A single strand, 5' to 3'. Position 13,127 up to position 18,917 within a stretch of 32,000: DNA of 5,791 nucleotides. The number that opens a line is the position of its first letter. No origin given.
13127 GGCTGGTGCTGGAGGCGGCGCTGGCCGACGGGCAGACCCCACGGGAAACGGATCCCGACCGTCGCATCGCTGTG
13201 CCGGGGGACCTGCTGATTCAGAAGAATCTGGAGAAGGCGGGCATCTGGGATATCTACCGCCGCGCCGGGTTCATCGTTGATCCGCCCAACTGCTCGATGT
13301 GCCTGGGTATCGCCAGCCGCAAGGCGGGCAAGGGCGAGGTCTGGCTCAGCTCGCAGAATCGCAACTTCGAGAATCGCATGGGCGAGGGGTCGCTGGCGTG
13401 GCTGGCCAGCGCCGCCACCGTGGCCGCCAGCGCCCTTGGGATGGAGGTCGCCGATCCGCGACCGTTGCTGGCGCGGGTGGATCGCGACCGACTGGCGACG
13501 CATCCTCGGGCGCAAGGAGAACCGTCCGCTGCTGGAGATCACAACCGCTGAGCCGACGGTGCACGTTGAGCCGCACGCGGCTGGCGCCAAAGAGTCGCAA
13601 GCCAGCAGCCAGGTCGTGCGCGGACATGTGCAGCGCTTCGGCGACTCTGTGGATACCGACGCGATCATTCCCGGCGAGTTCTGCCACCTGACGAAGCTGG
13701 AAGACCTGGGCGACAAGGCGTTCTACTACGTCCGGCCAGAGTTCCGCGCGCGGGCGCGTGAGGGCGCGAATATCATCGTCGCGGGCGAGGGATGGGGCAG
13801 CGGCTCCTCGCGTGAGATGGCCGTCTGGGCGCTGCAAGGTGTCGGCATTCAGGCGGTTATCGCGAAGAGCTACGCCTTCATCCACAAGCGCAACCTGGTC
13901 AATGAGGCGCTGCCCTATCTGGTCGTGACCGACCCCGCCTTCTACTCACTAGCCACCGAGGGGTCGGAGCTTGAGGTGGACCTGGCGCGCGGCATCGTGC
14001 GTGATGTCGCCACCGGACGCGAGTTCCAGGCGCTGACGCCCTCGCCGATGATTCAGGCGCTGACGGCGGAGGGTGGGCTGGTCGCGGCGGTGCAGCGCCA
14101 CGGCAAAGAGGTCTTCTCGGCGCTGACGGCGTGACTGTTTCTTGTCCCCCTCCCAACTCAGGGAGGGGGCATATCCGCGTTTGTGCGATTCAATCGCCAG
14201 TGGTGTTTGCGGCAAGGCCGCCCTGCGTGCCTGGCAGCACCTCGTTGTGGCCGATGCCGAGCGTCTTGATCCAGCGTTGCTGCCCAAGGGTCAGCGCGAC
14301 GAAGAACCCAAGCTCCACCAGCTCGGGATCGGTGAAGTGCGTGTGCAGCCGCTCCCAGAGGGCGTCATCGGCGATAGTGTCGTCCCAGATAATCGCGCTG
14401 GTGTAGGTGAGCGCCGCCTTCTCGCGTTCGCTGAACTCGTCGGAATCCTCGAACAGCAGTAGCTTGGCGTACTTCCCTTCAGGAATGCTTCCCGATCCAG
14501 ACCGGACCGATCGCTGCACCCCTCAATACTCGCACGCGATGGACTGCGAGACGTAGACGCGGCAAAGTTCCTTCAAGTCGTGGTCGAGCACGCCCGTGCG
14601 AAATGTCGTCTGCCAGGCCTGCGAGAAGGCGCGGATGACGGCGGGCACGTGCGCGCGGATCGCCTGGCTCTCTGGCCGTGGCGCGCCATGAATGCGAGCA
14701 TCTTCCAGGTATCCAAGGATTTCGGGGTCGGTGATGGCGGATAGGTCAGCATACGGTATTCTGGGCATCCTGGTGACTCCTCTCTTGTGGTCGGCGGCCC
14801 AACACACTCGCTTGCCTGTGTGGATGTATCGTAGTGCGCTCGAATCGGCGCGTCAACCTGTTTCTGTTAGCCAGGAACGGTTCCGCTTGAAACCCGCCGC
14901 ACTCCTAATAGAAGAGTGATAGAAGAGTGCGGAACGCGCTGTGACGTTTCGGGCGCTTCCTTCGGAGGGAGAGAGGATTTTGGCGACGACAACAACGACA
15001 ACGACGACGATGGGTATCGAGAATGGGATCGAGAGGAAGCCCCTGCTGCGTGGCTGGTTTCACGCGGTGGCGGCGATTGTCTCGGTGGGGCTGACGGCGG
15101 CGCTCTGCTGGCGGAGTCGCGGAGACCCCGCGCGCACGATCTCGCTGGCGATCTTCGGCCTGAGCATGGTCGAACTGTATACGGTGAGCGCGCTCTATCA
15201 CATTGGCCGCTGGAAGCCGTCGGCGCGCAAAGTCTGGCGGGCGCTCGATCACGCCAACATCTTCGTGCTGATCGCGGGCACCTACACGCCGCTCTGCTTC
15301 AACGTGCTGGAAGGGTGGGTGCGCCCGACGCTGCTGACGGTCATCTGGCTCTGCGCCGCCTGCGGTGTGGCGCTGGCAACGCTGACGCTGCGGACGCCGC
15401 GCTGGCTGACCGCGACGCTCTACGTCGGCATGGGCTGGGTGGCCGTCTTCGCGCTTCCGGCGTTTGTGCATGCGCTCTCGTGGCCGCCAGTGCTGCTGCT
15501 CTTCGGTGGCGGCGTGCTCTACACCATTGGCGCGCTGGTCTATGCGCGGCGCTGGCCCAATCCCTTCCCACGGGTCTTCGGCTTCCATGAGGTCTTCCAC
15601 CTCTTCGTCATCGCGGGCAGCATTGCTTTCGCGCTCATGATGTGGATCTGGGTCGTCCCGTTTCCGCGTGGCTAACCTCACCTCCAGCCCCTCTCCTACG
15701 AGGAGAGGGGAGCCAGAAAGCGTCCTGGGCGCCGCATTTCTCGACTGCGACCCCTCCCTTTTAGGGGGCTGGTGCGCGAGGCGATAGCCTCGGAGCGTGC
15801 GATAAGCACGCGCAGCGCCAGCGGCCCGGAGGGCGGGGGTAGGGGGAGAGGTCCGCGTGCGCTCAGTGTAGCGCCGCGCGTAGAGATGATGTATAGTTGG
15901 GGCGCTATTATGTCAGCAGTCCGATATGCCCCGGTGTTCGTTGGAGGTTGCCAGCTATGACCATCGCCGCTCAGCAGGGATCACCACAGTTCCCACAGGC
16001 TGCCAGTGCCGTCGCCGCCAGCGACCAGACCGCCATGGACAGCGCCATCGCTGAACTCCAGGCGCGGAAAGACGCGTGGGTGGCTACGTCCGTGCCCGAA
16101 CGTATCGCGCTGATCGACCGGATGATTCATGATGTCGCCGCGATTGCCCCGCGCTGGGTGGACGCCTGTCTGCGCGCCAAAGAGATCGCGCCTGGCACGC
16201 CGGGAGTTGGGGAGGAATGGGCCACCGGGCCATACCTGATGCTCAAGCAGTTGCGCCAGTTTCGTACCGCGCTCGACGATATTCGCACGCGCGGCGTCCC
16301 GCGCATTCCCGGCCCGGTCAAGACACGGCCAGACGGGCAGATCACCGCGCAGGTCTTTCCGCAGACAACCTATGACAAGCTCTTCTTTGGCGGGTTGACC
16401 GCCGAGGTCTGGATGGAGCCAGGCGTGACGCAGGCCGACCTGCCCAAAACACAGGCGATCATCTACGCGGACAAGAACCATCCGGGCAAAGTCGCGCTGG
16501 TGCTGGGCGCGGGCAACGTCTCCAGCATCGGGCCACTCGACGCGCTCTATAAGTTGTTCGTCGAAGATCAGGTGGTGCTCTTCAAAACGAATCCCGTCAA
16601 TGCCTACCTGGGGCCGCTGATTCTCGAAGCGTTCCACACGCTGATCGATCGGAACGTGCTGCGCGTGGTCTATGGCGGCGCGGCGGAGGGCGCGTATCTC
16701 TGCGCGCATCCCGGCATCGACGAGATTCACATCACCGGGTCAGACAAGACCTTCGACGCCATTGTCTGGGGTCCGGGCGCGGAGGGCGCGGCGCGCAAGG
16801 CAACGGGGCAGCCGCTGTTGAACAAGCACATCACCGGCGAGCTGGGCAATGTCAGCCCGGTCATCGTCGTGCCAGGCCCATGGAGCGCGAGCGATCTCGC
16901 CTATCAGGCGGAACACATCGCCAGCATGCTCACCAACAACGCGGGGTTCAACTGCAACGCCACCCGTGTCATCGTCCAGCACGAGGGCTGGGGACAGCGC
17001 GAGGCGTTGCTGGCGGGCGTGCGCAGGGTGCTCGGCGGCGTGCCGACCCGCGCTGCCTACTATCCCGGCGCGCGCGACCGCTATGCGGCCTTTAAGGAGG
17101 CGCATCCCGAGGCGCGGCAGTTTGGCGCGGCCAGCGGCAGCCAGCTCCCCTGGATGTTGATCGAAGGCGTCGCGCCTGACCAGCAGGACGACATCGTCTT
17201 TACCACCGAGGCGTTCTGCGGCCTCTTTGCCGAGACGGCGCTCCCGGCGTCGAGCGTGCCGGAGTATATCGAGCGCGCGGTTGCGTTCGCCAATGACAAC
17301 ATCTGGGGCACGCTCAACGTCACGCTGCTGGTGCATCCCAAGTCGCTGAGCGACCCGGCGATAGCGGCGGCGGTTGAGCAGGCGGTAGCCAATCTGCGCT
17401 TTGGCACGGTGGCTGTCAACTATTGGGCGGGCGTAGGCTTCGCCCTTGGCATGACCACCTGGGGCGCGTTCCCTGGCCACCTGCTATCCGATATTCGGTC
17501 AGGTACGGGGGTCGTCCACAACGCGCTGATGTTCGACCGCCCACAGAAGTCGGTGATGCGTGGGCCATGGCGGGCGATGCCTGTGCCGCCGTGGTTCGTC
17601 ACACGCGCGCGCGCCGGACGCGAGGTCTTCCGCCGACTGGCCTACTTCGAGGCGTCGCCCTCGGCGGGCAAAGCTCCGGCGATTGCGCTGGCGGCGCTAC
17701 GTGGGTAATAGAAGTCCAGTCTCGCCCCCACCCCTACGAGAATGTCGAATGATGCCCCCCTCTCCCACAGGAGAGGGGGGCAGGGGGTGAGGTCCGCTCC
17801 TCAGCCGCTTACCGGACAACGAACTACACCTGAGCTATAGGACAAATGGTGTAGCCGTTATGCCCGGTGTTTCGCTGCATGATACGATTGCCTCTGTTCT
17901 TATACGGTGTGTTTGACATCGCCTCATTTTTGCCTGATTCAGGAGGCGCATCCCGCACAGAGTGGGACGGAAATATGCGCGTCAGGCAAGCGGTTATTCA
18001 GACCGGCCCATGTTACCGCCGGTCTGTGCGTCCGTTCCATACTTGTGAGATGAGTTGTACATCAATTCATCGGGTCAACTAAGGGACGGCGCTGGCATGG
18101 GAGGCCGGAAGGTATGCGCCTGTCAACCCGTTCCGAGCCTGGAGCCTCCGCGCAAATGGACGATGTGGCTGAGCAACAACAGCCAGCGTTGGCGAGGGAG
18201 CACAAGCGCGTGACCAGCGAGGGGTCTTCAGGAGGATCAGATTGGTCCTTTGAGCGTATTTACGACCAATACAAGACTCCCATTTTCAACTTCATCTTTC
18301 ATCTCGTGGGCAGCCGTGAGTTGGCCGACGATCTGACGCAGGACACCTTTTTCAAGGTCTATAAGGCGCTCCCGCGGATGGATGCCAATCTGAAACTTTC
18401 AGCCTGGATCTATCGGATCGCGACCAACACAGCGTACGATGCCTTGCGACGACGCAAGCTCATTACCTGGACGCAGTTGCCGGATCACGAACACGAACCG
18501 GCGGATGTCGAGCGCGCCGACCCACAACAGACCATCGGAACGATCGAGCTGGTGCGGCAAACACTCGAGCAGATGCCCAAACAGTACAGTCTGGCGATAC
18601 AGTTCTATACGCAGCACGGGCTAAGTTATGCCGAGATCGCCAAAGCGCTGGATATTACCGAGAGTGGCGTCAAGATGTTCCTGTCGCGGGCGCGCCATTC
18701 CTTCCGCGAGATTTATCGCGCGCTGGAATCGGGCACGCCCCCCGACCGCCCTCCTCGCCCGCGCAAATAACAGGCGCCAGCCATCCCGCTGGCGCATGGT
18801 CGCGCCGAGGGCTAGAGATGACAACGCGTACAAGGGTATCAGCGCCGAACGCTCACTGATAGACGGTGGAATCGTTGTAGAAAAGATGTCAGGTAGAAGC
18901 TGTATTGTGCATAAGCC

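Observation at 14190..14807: CMD/AhpD-like protein with in-frame TGA replacing the second Cys of CxxC, plus an fdhF-like SECIS hairpin: candidate CxxU selenoprotein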

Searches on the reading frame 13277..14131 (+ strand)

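Call 48: search_protein_families(library=pfam, proteins=[window:13277-14131:+], max_evalue=0.001)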
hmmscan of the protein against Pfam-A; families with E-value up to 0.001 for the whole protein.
window:13277-14131:+ (285 aa): 1 family
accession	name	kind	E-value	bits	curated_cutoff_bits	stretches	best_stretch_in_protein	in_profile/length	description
PF00694.25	Aconitase_C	-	7.1e-17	62.4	22.8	1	161-212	71-123/131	Aconitase C-terminal domain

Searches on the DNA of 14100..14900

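Call 18: search_rna_families(source=window, start=14100, end=14900, threshold=evalue, max_evalue=10)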
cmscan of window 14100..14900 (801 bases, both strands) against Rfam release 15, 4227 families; matches with E-value up to 10: 1.
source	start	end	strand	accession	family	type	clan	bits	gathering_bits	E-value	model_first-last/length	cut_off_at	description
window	14628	14721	+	RF03115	KDPG-aldolase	Gene; sRNA;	-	16.5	54.6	2.5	1-88/88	no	KDPG-aldolase RNA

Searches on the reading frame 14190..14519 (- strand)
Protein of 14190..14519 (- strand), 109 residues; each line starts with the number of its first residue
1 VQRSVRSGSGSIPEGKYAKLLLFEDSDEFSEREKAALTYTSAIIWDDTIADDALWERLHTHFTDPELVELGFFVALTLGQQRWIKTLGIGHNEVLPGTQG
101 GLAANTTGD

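Call 34: find_encoding_contigs(protein=window:14190-14519:-, flank=10000, max_places=5)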
Protein window:14190-14519:- (109 aa): no gene with exactly this product is on record in the collection.

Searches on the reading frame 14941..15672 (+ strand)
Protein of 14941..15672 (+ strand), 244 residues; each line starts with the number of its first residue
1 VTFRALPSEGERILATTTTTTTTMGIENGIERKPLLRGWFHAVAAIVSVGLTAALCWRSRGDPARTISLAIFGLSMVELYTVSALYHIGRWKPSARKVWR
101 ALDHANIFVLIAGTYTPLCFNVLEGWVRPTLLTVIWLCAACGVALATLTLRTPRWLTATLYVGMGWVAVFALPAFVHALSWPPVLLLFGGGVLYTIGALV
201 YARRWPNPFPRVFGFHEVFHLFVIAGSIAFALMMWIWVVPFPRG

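Call 48: search_protein_families(library=pfam, proteins=[window:14941-15672:+], max_evalue=0.001)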
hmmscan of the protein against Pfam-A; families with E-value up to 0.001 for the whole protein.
window:14941-15672:+ (244 aa): 1 family
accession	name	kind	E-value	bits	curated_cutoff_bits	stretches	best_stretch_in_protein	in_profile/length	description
PF03006.26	HlyIII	-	2.9e-50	171.5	26.2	1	33-229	5-222/224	Haemolysin-III related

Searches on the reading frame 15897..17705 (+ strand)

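Call 48: search_protein_families(library=pfam, proteins=[window:15897-17705:+], max_evalue=0.001)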
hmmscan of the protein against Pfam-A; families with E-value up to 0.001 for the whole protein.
window:15897-17705:+ (603 aa): 1 family
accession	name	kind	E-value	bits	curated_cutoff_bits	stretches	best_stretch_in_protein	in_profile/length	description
PF00171.27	Aldedh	-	1.2e-11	44.3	23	1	227-363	157-280/461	Aldehyde dehydrogenase family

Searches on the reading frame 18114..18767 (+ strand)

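Call 48: search_protein_families(library=pfam, proteins=[window:18114-18767:+], max_evalue=0.001)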
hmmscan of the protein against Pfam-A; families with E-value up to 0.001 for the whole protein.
window:18114-18767:+ (218 aa): 3 families
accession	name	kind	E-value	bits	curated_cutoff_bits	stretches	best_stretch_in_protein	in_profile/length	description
PF04542.20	Sigma70_r2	-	7.4e-18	64.6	24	1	49-115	1-69/71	Sigma-70 region 2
PF08281.18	Sigma70_r4_2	-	6.3e-12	45.4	25.7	1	145-194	2-51/54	Sigma-70, region 4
PF04545.22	Sigma70_r4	-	5.4e-05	23.1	24.1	1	151-198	2-49/50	Sigma-70, region 4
